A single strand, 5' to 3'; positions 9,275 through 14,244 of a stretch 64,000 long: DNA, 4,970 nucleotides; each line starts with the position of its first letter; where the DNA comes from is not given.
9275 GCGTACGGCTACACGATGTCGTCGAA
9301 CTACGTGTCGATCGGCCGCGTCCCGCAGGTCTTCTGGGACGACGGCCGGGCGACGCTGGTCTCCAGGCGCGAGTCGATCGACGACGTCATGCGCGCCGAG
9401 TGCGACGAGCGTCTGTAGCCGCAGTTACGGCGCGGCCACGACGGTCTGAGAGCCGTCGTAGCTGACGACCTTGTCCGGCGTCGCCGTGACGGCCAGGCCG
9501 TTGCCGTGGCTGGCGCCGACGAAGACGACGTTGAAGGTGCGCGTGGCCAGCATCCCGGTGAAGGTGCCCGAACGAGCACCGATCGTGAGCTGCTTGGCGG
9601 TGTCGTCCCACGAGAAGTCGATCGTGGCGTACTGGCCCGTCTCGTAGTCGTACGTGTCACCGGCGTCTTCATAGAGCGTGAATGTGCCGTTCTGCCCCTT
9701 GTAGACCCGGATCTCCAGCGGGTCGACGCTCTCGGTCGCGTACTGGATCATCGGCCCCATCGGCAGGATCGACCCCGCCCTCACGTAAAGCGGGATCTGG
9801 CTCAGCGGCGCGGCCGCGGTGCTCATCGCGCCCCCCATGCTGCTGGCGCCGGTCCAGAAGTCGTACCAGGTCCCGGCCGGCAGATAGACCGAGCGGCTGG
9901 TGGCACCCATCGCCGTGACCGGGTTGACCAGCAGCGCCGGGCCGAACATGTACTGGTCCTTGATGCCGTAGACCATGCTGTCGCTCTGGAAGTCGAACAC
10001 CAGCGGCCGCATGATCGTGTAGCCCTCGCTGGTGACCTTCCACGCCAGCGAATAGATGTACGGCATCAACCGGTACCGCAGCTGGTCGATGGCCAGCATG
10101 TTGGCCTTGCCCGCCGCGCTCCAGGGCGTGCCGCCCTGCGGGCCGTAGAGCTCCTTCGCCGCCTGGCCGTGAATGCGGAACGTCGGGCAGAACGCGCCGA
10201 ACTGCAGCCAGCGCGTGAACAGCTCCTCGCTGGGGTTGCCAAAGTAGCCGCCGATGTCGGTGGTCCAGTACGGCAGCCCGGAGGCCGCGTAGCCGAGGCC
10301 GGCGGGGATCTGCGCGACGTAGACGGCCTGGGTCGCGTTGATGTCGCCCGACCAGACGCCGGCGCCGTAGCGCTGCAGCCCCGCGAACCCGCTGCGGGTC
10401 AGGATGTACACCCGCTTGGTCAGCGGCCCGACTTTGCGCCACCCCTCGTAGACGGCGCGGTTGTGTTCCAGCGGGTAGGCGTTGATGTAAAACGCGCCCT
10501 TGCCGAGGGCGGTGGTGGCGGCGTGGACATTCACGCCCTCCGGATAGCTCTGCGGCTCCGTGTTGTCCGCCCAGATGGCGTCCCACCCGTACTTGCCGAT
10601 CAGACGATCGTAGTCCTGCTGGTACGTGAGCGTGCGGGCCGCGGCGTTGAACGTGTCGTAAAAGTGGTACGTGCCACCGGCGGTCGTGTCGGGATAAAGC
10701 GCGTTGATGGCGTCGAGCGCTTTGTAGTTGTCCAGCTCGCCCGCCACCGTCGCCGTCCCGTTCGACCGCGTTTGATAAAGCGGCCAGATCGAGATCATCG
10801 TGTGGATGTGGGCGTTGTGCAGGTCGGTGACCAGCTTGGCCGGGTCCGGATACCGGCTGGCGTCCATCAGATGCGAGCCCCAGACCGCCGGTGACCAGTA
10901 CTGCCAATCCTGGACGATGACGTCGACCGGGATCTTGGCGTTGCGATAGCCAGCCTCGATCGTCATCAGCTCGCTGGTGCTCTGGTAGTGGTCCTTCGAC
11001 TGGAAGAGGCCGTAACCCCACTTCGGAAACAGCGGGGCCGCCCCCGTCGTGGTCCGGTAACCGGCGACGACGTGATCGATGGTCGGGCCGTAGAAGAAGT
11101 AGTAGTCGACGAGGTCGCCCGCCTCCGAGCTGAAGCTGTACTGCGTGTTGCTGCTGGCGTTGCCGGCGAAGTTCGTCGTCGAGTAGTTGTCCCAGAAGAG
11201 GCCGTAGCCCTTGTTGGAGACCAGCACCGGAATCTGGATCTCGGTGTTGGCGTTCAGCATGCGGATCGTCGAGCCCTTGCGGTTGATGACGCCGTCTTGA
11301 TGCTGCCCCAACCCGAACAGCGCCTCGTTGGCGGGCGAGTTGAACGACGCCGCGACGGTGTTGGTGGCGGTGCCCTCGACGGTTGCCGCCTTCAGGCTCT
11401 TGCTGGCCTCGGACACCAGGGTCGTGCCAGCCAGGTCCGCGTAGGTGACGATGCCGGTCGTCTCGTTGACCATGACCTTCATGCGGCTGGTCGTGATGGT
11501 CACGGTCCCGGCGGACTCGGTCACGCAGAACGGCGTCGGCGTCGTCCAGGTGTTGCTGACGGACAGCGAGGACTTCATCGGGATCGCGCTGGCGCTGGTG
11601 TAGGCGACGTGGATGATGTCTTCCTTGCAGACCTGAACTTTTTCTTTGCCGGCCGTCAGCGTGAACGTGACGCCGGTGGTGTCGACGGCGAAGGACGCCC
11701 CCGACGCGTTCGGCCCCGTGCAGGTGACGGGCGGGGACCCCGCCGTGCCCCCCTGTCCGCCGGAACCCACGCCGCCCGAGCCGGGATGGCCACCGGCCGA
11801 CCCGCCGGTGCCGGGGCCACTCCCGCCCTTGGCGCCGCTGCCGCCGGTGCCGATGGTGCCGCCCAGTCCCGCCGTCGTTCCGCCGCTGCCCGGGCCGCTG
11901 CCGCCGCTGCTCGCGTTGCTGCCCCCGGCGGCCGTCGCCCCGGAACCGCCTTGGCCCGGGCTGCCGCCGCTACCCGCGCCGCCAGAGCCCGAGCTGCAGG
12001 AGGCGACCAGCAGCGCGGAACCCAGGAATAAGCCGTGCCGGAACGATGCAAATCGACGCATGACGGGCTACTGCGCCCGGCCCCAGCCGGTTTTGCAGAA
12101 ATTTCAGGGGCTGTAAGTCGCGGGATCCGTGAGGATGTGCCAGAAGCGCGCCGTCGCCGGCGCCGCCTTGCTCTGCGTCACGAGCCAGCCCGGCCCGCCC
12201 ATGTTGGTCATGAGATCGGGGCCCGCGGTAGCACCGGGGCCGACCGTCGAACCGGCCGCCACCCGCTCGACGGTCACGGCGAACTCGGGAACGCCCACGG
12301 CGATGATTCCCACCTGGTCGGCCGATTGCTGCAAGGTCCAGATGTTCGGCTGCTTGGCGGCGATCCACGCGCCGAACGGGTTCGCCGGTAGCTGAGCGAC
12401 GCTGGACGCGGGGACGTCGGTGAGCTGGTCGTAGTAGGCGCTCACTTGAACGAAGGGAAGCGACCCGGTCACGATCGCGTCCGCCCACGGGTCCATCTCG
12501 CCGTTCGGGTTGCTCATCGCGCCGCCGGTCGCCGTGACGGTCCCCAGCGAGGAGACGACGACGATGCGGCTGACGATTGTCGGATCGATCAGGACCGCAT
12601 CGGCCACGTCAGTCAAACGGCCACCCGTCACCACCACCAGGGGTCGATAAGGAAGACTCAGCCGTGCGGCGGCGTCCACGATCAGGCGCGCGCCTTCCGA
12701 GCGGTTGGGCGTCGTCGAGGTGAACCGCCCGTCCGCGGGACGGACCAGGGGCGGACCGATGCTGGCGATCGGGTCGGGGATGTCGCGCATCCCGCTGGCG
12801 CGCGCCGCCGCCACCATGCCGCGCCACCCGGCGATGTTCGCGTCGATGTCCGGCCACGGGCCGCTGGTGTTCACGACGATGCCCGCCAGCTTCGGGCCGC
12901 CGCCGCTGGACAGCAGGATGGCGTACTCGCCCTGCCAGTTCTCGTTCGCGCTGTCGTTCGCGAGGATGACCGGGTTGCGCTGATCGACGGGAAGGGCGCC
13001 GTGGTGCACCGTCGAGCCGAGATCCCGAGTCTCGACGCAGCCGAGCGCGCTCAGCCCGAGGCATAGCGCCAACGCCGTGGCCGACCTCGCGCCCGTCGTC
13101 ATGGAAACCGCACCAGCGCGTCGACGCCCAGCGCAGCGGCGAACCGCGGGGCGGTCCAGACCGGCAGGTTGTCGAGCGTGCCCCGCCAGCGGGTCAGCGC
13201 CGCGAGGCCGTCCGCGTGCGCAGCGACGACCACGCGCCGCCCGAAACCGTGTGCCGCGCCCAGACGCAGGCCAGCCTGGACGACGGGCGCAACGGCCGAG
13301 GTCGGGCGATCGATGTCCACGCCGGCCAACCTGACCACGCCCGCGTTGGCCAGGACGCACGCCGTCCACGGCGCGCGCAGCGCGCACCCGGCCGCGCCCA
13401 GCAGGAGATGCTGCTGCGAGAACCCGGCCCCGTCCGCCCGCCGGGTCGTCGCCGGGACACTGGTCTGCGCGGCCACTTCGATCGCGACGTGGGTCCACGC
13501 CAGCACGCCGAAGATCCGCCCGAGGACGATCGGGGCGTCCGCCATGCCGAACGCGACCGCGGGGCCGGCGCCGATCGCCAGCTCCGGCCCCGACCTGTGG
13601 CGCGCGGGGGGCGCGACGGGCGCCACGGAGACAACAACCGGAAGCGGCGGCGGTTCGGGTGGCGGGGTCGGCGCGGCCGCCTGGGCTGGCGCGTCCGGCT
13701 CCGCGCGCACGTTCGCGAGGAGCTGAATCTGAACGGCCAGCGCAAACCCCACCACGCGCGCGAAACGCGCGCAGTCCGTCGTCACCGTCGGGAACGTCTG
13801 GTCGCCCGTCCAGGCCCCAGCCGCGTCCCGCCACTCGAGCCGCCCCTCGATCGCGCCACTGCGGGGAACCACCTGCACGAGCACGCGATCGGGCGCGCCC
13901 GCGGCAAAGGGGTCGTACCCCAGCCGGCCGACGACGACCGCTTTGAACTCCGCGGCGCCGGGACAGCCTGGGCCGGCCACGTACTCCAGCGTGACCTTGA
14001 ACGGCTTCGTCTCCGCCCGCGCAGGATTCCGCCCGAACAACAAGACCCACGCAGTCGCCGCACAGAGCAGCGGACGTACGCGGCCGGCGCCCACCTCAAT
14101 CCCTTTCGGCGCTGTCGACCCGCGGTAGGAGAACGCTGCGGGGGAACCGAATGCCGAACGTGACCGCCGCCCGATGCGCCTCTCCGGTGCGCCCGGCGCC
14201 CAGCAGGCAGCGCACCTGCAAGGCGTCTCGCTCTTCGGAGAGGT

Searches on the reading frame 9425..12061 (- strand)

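Call 46: search_protein_families(library=pfam, proteins=[window:9425-12061:-], max_evalue=0.01)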
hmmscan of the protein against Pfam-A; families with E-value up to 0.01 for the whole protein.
window:9425-12061:- (878 aa): 4 families
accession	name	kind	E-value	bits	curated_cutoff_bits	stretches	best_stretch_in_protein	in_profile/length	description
PF01055.32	Glyco_hydro_31_2nd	-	1.2e-79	268.4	23.5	1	343-672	2-328/328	Glycosyl hydrolases family 31 TIM-barrel domain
PF21365.3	Glyco_hydro_31_3rd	-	4.3e-31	107.7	24.4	1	680-766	1-87/87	Glycosyl hydrolase family 31 C-terminal domain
PF17137.9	DUF5110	-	8.7e-26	90.2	27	1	781-849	1-70/71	Domain of unknown function (DUF5110)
PF13802.12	Gal_mutarotas_2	-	1.4e-17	65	27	1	141-298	3-183/184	Glycosyl hydrolase 31 N-terminal galactose mutarotase-like domain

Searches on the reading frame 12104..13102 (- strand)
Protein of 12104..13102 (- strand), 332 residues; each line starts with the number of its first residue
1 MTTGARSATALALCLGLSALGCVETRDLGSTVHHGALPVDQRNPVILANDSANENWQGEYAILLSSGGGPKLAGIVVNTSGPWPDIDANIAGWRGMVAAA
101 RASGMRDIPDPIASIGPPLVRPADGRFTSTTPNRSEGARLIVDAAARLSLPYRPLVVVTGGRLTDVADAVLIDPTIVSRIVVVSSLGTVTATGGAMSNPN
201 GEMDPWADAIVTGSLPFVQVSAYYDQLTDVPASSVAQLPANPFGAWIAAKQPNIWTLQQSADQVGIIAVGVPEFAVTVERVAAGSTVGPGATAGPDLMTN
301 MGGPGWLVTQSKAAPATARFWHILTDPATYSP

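Call 46: search_protein_families(library=pfam, proteins=[window:12104-13102:-], max_evalue=0.01)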
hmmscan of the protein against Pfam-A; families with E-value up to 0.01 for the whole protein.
window:12104-13102:- (332 aa): 1 family
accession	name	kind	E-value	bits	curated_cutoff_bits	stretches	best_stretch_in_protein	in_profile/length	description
PF01156.24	IU_nuc_hydro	-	6.7e-05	23.1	34.2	1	121-214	92-177/297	Inosine-uridine preferring nucleoside hydrolase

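Call 83: search_protein_families(library=ncbifam, proteins=[window:12104-13102:-], max_evalue=0.01)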
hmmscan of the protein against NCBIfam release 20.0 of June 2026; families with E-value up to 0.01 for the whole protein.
window:12104-13102:- (332 aa): 0 families

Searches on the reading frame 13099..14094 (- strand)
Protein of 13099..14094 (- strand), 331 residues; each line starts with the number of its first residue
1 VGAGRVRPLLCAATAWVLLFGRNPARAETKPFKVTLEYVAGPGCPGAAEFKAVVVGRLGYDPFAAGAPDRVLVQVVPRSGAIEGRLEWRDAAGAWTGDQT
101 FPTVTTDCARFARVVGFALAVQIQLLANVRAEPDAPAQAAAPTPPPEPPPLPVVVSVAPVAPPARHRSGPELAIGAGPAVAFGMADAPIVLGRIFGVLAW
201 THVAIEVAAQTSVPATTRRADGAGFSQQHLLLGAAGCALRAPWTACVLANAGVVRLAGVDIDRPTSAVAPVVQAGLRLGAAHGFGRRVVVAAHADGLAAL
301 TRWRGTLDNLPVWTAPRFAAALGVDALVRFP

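Call 22: find_homologous_proteins(query=window:13099-14094:-)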
Query window:13099-14094:- (331 aa): 366 proteins with E <= 0.001 among 8000 candidates; the best 120 are listed.
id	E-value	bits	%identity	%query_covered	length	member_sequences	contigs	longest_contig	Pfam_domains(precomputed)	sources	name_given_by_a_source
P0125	1.6e-209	713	100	100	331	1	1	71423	-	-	-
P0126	3.0e-150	518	72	100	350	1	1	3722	-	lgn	-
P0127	1.1e-148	513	74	93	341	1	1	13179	-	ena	-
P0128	5.7e-145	501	70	100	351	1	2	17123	-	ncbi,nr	ncbi:MAG TPA: hypothetical protein VHM31_09410 [Polyangia bacterium]|nr:hypothetical protein [Polyan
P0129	2.4e-122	427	61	98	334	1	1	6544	-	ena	-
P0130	2.9e-122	426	61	99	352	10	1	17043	-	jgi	jgi:hypothetical protein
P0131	5.5e-119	415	61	95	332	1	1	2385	-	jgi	jgi:hypothetical protein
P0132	5.8e-112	392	65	96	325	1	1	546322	-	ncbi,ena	-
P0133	1.1e-111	391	58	99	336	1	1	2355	-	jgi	jgi:hypothetical protein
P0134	7.2e-110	386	57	100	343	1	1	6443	-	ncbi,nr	ncbi:MAG TPA: hypothetical protein VHU40_02890 [Polyangia bacterium]|nr:hypothetical protein [Polyan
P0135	1.5e-109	384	55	99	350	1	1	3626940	-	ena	-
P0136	6.2e-109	382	56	99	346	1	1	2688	-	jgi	jgi:hypothetical protein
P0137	7.5e-108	379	53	99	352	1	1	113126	-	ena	-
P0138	1.5e-107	378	53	99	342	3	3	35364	-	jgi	jgi:hypothetical protein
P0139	7.0e-107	376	56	95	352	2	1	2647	-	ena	-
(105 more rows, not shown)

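Call 34: predict_structure(alignment_id=A2)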
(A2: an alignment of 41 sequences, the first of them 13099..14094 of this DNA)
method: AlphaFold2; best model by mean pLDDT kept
length: 331 residues; sequences in the alignment: 41
mean_pLDDT: 81.5   pTM: 0.52
mean pLDDT of the five models: 81.5, 80.1, 79.7, 72.1, 58.3
residues with pLDDT >= 90: 169; 70-90: 83; 50-70: 43; < 50: 36
segments of 3 or more residues with pLDDT < 50: 1-4, 18-27, 151-166
pLDDT, mean of each block of 10 residues (from residue 1): 47 50 47 94 95 95 94 92 93 89 86 94 86 57 55 40 57 96 88 96 95 84 84 95 93 86 73 96 90 95 72 80 95 84
secondary structure, 60 per line:
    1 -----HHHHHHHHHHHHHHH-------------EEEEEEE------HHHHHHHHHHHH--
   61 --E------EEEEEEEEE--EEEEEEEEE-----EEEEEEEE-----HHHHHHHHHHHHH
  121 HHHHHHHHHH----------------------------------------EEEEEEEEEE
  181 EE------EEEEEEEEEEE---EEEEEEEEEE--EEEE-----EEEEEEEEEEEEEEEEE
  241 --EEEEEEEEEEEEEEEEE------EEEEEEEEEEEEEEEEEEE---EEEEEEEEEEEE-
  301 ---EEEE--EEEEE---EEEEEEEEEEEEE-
elements in order: H6-20 E34-40 H47-58 E70-78 E81-89 E95-102 H108-130 E171-182 E189-199 E203-212 E215-218 E224-240 E243-259 E266-284 E288-299 E304-307 E310-314 E318-330

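Call 37: fold_search(model_id=the predicted structure, library=pdb)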
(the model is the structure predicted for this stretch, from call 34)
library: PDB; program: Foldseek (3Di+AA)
matches with E <= 10: 1145; with E <= 0.001: 27
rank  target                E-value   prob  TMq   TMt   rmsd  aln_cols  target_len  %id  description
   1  9a2m_MODEL_1_A        1.6e-06  1.00  0.34  0.33   7.4       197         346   11  Model of E. coli OmpA by in-cell photo-crosslinking MS and deep learning (released 2023-02-24)
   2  9fzc_A                1.6e-06  1.00  0.32  0.54   5.7       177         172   11  Structure of OmpA-short in complex with nanobody Nb01 (released 2024-07-17)
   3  1p4t                  2.7e-06  1.00  0.34  0.64   5.0       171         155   13  Crystal structure of Neisserial surface protein A (NspA) (released 2003-07-22)
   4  1k24                  4.0e-06  1.00  0.28  0.34   8.3       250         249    9  Crystal Structure of the OpcA Outer Membrane Adhesin/Invasin from Neisseria meningitidis (released 2002-03-27)
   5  3qrc_A                4.8e-06  1.00  0.31  0.59   6.0       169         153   11  The crystal structure of Ail, the attachment invasion locus protein of Yersinia pestis, in complex with the heparin an (released 2011-11-23)
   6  7mx5_B                7.9e-06  0.99  0.22  0.19  17.4       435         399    9  Crystal structure of TolB from Acinetobacter baumannii (released 2021-05-26)
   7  3qrc_B                9.3e-06  1.00  0.31  0.59   6.1       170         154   12  The crystal structure of Ail, the attachment invasion locus protein of Yersinia pestis, in complex with the heparin an (released 2011-11-23)
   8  9fzd_A                1.0e-05  1.00  0.36  0.61   4.6       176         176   11  Structure of OmpA-long in complex with nanobody Nb39 (released 2024-07-17)
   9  1qj9                  1.2e-05  1.00  0.35  0.72   4.5       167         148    6  CRYSTAL STRUCTURE OF THE OUTER MEMBRANE PROTEIN OMPX FROM ESCHERICHIA COLI (released 1999-10-06)
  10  7mx5_A                1.6e-05  0.98  0.21  0.18  17.6       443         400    9  Crystal structure of TolB from Acinetobacter baumannii (released 2021-05-26)
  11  9nh2_A                2.3e-05  1.00  0.31  0.42   7.2       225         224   10  In situ cryo-EM structure of porin III of the Legionella Dot/Icm T4SS machine (released 2025-09-17)
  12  3qra                  4.6e-05  1.00  0.33  0.64   5.8       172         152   10  The crystal structure of Ail, the attachment invasion locus protein of Yersinia pestis (released 2011-11-23)
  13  1bxw                  4.9e-05  1.00  0.33  0.55   5.3       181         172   10  OUTER MEMBRANE PROTEIN A (OMPA) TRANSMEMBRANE DOMAIN (released 1998-10-14)
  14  9a34_MODEL_1_A        5.2e-05  1.00  0.25  0.25  17.0       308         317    8  Model of E. coli OmpT by in-cell photo-crosslinking MS and deep learning (released 2023-02-24)
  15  4rlc                  8.5e-05  1.00  0.29  0.60   5.5       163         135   15  Crystal structure of the N-terminal beta-barrel domain of Pseudomonas aeruginosa OprF (released 2015-04-22)
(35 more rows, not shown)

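Call 46: search_protein_families(library=pfam, proteins=[window:13099-14094:-], max_evalue=0.01)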
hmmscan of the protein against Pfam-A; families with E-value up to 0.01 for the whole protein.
window:13099-14094:- (331 aa): 0 families

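Call 64: find_encoding_contigs(protein=P0135, flank=7000, max_places=1)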
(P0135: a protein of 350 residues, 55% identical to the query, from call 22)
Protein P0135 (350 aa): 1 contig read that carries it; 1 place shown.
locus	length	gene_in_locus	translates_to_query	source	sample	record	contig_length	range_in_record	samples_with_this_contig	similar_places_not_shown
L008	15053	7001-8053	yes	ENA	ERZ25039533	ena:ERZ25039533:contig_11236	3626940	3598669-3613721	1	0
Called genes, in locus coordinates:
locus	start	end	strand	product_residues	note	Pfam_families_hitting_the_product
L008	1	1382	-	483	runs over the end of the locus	PF02055:Glyco_hydro_30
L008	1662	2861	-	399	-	-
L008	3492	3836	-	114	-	-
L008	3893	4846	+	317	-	-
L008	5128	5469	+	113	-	-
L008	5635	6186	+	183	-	PF04542:Sigma70_r2, PF08281:Sigma70_r4_2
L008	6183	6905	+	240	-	-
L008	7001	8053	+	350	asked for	-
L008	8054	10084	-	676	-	PF13802:Gal_mutarotas_2 (weak), PF01055:Glyco_hydro_31_2nd, PF21365:Glyco_hydro_31_3rd, PF17137:DUF5110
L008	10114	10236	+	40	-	-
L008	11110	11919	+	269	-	-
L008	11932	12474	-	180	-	PF00141:peroxidase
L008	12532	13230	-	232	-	-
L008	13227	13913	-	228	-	PF00141:peroxidase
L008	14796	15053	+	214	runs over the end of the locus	-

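Call 65: find_encoding_contigs(protein=P0132, flank=7000, max_places=1)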
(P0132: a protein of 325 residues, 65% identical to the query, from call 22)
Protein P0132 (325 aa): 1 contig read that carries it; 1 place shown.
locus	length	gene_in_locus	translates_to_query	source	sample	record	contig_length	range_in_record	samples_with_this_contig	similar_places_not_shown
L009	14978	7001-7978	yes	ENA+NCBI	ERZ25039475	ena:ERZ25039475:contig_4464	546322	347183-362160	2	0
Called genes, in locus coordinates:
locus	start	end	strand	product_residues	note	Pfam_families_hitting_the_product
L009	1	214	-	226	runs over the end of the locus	PF06452:CBM9_1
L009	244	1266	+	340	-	PF01546:Peptidase_M20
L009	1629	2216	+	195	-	PF04768:NAT (weak)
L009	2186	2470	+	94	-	PF04768:NAT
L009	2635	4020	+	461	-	-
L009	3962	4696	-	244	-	-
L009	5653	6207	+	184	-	PF04542:Sigma70_r2, PF08281:Sigma70_r4_2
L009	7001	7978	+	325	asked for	-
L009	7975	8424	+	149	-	-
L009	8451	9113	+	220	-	-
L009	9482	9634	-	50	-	-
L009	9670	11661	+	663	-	PF13802:Gal_mutarotas_2, PF01055:Glyco_hydro_31_2nd, PF21365:Glyco_hydro_31_3rd, PF17137:DUF5110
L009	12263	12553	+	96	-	-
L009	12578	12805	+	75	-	-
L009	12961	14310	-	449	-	PF00512:HisKA, PF02518:HATPase_c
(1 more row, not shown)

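Call 66: find_encoding_contigs(protein=P0128, flank=7000, max_places=1)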
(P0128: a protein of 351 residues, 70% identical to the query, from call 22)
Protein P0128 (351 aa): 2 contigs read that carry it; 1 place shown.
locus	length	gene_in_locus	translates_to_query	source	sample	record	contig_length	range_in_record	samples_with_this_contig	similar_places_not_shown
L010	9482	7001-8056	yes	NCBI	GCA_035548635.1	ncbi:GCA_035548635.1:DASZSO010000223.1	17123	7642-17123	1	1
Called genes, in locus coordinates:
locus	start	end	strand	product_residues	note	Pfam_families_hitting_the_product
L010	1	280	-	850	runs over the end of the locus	PF06452:CBM9_1, PF19313:DUF5916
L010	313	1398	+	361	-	PF01546:Peptidase_M20, PF07687:M20_dimer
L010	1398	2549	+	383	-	PF04768:NAT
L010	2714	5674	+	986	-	PF00512:HisKA, PF02518:HATPase_c, PF13581:HATPase_c_2 (faint), PF00072:Response_reg, PF00512:HisKA, PF02518:HATPase_c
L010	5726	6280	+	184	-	PF04542:Sigma70_r2, PF08281:Sigma70_r4_2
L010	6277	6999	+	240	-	-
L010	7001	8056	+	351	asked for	-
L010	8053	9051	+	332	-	-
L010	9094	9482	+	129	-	?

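Call 82: search_protein_representatives(alignment_id=A2)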
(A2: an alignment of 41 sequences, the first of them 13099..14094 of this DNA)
Query: 41 sequences, 348 profile positions. Proteins with E-value up to 0.001 (for the whole library): 4074; up to 1e-10: 2008; up to 1e-30: 232. The best 150 are listed.
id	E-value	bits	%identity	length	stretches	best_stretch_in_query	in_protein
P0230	1.7e-157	540.7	-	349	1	1-348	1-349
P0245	4.3e-134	463.7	-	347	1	1-348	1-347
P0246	2.2e-127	441.7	-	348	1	7-347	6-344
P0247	1.1e-125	436.0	-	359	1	3-348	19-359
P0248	9.1e-121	419.9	-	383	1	10-348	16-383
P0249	2.3e-112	392.3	-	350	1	6-348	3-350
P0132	9.4e-112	390.3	-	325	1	15-348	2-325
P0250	1.0e-111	390.1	-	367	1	23-347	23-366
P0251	3.3e-109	381.9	-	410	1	2-346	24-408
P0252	3.1e-105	368.8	-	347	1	9-347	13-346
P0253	4.3e-105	368.3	-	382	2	131-348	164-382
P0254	1.4e-104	366.7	-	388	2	135-346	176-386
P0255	1.7e-104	366.4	-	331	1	26-348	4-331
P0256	4.7e-103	361.6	-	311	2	133-348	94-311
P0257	7.8e-103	360.9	-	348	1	8-347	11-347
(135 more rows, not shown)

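Call 83: search_protein_families(library=ncbifam, proteins=[window:13099-14094:-], max_evalue=0.01)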
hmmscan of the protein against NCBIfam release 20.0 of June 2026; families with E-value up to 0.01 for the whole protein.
window:13099-14094:- (331 aa): 0 families

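Call 92: find_related_loci(query=A2, collection=genome_contigs, flank=5000)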
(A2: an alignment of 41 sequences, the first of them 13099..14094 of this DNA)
Query A2 (331 aa) in genome_contigs; peptide patterns used: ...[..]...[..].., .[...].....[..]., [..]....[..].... (x = any residue, [..] = any of these).
212 stretches matched a pattern; 38 encode a relative of the query (tblastn E <= 1e-3); 38 distinct loci.
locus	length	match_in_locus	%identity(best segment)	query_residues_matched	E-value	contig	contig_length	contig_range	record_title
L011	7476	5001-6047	70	3-331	4e-139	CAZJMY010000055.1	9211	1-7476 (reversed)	MAG TPA_asm: uncultured Myxococcales bacterium isolate binchicken_co84_298 genome assembly, contig: k141_852134, whole g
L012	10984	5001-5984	56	25-331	3e-108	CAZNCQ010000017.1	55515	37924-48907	MAG TPA_asm: uncultured Myxococcales bacterium isolate binchicken_co54_362 genome assembly, contig: NODE_967_length_5551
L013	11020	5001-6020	52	9-331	3e-105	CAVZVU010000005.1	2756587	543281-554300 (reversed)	MAG: uncultured proteobacterium isolate MFD02134.bin.2.219 genome assembly, contig: contig_627, whole genome shotgun seq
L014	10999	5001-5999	51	10-331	2e-103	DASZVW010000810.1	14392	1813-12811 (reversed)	MAG TPA_asm: Polyangia bacterium isolate SMAG_U6141 k141_163560, whole genome shotgun sequence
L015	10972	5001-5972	54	26-331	2e-102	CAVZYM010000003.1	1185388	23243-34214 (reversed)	MAG: uncultured proteobacterium isolate MFD01916.bin.2.64 genome assembly, contig: contig_3087, whole genome shotgun seq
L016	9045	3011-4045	52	4-331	3e-102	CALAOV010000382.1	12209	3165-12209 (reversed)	MAG TPA_asm: uncultured Myxococcales bacterium isolate ERR1034454_bin.31_CONCOCT_v1.1_MAG genome assembly, contig: ERZ17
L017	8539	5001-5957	53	27-331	2e-100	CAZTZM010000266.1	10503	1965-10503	MAG TPA_asm: uncultured Myxococcales bacterium isolate binchicken_co84_305 genome assembly, contig: k141_2616634, whole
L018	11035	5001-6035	49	5-331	1e-99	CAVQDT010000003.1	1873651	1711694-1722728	MAG: uncultured proteobacterium isolate MFD02134.bin.2.171 genome assembly, contig: contig_14144, whole genome shotgun s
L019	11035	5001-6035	51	1-325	4e-98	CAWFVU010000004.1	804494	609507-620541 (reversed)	MAG: uncultured proteobacterium isolate MFD04967.bin.2.10 genome assembly, contig: contig_18869, whole genome shotgun se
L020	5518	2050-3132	49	4-331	6e-94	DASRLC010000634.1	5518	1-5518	MAG TPA_asm: Polyangia bacterium isolate SMAG_U10178 k141_558161, whole genome shotgun sequence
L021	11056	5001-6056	51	4-325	2e-93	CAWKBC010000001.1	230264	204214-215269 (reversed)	MAG: uncultured proteobacterium isolate MFD04540.bin.3.176 genome assembly, contig: contig_16003, whole genome shotgun s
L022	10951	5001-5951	48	26-331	2e-91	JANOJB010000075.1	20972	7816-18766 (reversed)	MAG: Pseudomonadota bacterium isolate SOY_63_concoct_362_sub SOY_63_k141_3260173, whole genome shotgun sequence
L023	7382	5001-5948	56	27-331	7e-91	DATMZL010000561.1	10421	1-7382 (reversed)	MAG TPA_asm: Polyangia bacterium isolate SMAG_U13173 k141_410040, whole genome shotgun sequence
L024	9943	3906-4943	49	3-330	1e-88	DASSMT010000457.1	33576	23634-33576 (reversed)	MAG TPA_asm: Polyangiaceae bacterium isolate SMAG_U1205 k141_670488, whole genome shotgun sequence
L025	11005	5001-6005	45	12-330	1e-85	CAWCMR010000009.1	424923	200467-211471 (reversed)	MAG: uncultured delta proteobacterium isolate MFD05502.bin.2.118 genome assembly, contig: contig_26885, whole genome sho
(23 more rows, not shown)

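Call 108: search_protein_families(library=pfam, alignment_id=A2, max_evalue=1)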
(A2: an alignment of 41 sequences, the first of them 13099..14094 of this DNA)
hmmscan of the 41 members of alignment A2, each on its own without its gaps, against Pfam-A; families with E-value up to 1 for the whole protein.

A. member 1, window:13099-14094:- (331 aa): 0 families

B. families by the number of members that match (of 41 scanned): 3 families
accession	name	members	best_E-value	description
PF05230.16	MASE2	2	0.054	MASE2 domain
PF22468.2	ACT_9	1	0.14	ACT domain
PF10873.13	CYYR1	1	0.23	Cysteine and tyrosine-rich protein 1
